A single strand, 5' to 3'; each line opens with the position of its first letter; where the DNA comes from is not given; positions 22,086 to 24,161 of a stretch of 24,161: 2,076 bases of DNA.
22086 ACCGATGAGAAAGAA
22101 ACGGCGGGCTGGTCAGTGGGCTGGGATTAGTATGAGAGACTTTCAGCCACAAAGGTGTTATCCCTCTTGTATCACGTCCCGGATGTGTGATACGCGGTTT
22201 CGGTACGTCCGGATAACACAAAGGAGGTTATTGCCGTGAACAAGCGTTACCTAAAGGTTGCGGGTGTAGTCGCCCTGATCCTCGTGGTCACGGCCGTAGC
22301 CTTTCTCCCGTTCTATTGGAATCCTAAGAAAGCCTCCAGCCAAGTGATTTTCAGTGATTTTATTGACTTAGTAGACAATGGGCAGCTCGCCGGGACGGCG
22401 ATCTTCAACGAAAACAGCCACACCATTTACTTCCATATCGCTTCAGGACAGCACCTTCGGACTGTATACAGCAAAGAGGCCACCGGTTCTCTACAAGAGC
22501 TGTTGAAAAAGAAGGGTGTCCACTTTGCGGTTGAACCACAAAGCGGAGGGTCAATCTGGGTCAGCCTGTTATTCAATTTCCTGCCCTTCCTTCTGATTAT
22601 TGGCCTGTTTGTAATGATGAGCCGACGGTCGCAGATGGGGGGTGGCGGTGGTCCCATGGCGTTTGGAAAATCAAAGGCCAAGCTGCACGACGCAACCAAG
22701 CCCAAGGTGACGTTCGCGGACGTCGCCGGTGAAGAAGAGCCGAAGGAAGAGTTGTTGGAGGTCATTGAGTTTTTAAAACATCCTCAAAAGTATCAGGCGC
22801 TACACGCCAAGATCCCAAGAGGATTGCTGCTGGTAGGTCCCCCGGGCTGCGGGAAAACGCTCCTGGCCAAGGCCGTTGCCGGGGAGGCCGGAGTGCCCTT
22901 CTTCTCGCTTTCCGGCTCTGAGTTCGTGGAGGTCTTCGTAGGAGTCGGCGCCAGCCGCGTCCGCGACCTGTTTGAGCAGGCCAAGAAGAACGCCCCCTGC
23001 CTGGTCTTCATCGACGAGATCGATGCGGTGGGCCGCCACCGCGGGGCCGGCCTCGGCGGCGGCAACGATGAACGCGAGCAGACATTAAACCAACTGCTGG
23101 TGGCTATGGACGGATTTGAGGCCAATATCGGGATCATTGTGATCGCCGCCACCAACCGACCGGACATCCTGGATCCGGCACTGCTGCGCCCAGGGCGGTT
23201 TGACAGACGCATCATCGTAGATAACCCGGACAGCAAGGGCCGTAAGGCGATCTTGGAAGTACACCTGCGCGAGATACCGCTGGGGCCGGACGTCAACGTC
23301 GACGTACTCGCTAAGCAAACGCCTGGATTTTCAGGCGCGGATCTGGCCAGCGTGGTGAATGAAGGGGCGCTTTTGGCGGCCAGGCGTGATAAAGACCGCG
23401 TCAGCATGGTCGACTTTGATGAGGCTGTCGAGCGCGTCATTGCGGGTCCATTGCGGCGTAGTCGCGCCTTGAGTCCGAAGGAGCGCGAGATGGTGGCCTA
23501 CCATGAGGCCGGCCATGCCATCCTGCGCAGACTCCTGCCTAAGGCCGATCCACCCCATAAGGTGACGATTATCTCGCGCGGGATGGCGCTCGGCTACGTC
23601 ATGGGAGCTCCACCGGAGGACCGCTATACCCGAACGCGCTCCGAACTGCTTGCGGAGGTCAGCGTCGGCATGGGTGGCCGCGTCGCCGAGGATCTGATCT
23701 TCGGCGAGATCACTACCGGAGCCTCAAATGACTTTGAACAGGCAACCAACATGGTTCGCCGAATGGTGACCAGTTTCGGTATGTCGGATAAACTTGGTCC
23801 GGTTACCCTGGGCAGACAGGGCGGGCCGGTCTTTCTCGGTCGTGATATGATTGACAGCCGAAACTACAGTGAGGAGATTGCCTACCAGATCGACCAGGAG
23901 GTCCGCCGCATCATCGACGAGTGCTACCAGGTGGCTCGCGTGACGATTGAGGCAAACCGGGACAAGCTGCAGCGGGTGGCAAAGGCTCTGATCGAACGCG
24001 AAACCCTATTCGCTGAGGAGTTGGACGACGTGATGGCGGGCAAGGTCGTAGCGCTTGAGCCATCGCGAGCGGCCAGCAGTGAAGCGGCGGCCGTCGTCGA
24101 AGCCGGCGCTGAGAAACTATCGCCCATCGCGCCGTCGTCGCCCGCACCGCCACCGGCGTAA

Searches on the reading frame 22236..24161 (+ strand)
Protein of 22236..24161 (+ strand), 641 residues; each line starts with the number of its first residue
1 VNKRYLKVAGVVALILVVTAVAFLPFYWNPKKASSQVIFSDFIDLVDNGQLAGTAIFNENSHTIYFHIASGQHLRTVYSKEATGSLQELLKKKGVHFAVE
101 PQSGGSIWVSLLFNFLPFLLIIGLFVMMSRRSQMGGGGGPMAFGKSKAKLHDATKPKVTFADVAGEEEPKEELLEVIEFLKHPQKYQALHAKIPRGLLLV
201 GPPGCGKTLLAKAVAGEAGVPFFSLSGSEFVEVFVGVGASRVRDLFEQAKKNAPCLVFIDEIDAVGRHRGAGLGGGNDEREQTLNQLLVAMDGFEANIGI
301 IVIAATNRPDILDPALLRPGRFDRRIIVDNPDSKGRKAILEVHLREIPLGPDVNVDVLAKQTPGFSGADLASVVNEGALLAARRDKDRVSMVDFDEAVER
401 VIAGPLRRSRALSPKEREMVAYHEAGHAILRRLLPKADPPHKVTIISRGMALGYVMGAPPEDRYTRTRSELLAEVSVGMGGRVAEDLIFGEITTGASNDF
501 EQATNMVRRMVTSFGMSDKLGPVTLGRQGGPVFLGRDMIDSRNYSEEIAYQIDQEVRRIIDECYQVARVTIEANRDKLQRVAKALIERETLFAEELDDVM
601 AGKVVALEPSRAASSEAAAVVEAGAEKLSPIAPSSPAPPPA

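Call 82: search_protein_families(library=pfam, proteins=[window:22236-24161:+])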
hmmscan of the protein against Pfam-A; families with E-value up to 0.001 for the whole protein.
window:22236-24161:+ (641 aa): 7 families
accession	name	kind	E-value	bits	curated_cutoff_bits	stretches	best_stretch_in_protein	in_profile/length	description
PF01434.24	Peptidase_M41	-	6.6e-70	235.3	29.9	1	411-598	2-190/191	Peptidase family M41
PF00004.35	AAA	-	2.5e-46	157.8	21.2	1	197-329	1-130/131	ATPase family associated with various cellular activities (AAA)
PF17862.7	AAA_lid_3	-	9.9e-15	54.2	27.2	1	352-396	1-45/45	AAA+ lid domain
PF13401.12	AAA_22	-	0.00012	22.8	27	0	197-229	8-45/130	AAA domain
PF06068.19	TIP49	-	0.00018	21.2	23.8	1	195-231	51-89/347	TIP49 P-loop domain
PF07728.20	AAA_5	-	0.00028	21.4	22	0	196-310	1-125/139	AAA domain (dynein-related subfamily)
PF05496.18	RuvB_N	-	0.00068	19.9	27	0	196-229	35-68/159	Holliday junction DNA helicase RuvB P-loop domain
